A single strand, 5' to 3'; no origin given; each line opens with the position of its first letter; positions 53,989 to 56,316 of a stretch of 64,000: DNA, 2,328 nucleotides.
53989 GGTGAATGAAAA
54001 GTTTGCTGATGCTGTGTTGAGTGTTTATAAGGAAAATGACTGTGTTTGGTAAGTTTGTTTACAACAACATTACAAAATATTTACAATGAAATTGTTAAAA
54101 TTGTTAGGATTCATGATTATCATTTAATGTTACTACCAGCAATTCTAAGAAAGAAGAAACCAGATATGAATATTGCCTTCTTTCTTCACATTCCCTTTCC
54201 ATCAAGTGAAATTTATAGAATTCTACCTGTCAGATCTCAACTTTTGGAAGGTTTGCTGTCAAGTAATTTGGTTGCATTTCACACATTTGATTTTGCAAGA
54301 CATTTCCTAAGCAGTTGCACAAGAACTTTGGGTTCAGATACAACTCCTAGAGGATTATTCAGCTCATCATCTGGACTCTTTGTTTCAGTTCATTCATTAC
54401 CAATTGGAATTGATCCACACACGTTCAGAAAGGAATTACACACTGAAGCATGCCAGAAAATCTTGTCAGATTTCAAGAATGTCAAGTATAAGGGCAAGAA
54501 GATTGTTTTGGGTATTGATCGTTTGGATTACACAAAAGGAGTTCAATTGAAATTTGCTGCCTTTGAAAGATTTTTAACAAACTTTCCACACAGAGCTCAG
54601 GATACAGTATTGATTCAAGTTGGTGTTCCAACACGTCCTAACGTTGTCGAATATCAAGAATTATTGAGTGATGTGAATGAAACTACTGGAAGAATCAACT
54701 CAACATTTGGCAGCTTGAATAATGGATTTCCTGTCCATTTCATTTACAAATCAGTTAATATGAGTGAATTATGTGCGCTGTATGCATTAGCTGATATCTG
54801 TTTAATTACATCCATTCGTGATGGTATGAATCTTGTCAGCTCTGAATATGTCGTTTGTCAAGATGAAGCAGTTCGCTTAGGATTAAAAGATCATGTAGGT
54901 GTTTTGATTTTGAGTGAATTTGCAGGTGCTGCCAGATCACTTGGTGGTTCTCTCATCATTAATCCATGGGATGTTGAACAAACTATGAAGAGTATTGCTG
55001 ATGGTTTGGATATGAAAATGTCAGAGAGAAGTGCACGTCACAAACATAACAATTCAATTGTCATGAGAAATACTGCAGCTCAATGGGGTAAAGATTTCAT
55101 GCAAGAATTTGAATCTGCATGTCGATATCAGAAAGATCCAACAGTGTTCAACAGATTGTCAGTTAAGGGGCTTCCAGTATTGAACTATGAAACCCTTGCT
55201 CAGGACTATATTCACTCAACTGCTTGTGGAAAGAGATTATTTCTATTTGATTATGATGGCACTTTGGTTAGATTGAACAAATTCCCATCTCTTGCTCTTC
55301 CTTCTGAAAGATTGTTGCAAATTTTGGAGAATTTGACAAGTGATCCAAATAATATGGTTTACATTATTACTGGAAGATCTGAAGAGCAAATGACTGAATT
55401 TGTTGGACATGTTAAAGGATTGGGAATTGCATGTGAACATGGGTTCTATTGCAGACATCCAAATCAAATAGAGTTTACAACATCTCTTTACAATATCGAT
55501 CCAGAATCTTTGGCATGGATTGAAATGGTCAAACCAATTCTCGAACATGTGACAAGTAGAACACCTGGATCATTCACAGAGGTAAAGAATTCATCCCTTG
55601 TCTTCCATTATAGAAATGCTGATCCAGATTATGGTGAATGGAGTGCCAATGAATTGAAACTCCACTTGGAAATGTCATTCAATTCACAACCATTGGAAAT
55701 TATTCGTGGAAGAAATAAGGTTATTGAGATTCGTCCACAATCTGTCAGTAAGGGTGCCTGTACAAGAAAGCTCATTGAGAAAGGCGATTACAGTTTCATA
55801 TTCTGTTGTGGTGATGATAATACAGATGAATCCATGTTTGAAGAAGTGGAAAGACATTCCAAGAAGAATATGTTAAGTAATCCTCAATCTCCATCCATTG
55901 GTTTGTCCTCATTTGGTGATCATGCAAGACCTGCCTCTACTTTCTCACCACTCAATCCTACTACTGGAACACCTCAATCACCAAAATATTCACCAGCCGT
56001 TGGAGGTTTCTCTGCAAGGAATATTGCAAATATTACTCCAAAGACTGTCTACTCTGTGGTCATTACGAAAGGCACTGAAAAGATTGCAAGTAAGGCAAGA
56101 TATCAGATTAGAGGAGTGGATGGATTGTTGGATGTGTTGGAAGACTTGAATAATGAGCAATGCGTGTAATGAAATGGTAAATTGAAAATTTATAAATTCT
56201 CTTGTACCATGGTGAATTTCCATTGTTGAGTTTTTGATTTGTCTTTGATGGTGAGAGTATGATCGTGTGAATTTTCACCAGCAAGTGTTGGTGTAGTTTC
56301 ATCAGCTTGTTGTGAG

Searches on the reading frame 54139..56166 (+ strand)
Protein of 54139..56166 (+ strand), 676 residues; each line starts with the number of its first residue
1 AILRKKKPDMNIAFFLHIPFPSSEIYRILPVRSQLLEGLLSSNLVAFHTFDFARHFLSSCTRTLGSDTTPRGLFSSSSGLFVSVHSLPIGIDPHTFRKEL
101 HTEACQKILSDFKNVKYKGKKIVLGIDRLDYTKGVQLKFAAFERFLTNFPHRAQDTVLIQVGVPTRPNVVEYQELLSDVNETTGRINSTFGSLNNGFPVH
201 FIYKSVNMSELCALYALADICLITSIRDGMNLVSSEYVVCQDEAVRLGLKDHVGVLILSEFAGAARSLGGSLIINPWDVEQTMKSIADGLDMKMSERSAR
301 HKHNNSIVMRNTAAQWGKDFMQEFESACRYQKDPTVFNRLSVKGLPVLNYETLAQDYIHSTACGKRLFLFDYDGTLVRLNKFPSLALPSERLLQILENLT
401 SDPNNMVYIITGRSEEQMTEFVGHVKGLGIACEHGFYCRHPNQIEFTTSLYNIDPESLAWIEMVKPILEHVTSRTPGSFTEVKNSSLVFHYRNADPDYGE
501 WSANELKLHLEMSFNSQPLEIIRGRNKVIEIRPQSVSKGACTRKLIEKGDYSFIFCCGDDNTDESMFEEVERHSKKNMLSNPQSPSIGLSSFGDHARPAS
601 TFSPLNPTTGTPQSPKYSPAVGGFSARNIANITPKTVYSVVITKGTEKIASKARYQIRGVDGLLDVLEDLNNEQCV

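Call 65: find_homologous_proteins(query=window:54139-56166:+, max_evalue=1e-50)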
Query window:54139-56166:+ (676 aa): 7490 proteins with E <= 1e-50 among 8000 candidates; the best 120 are listed.
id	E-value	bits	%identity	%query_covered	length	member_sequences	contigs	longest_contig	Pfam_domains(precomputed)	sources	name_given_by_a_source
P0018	0.0e+0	1098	73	99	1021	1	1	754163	PF00982.28,PF02358.23,PF08282.19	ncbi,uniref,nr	ncbi:hypothetical protein C9374_014446 [Naegleria lovaniensis]|uniref:Alpha,alpha-trehalose-phosphat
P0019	0.0e+0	1031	70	99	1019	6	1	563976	PF00982.28,PF02358.23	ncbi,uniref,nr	ncbi:hypothetical protein FDP41_009397 [Naegleria fowleri]|uniref:Uncharacterized protein n=1 Tax=Na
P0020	1.2e-280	951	64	97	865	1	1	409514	PF00982.28,PF02358.23,PF08282.19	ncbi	ncbi:hypothetical protein ABK040_006701 [Willaertia magna]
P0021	1.7e-225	769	54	98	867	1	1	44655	PF00982.28,PF02358.23,PF08282.19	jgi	jgi:alpha,alpha-trehalose-phosphate synthase [UDP-forming]/trehalose-phosphatase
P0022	3.2e-225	768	54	99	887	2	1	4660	PF00982.28,PF02358.23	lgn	-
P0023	1.3e-223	762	60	84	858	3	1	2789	PF00982.28,PF02358.23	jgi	-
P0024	6.0e-222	757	53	99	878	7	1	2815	PF00982.28,PF02358.23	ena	-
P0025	2.0e-219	749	52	99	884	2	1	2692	PF00982.28,PF02358.23,PF08282.19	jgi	-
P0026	1.9e-213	729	100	48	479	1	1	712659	PF00982.28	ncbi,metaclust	ncbi:predicted protein, partial [Naegleria gruberi]|metaclust:status=active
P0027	2.9e-189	649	52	85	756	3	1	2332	PF00982.28,PF02358.23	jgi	jgi:trehalose 6-phosphate synthase/phosphatase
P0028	4.8e-179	615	52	84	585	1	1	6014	PF00982.28,PF02358.23,PF08282.19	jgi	jgi:trehalose 6-phosphate synthase/phosphatase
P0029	1.5e-178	613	52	84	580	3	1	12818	PF00982.28,PF02358.23,PF08282.19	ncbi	-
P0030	5.8e-174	598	50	84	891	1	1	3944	PF00982.28,PF02358.23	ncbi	-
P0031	7.0e-172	591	48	87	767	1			PF00982.28,PF02358.23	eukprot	eukprot:GEZU01014023.1.p1 GENE.GEZU01014023.1~~GEZU01014023.1.p1 ORF type:complete len:794 (+),score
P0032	3.0e-170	586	48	88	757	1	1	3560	PF00982.28,PF02358.23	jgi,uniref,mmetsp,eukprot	uniref:Alpha,alpha-trehalose-phosphate synthase (UDP-forming) n=1 Tax=Percolomonas cosmopolitus TaxI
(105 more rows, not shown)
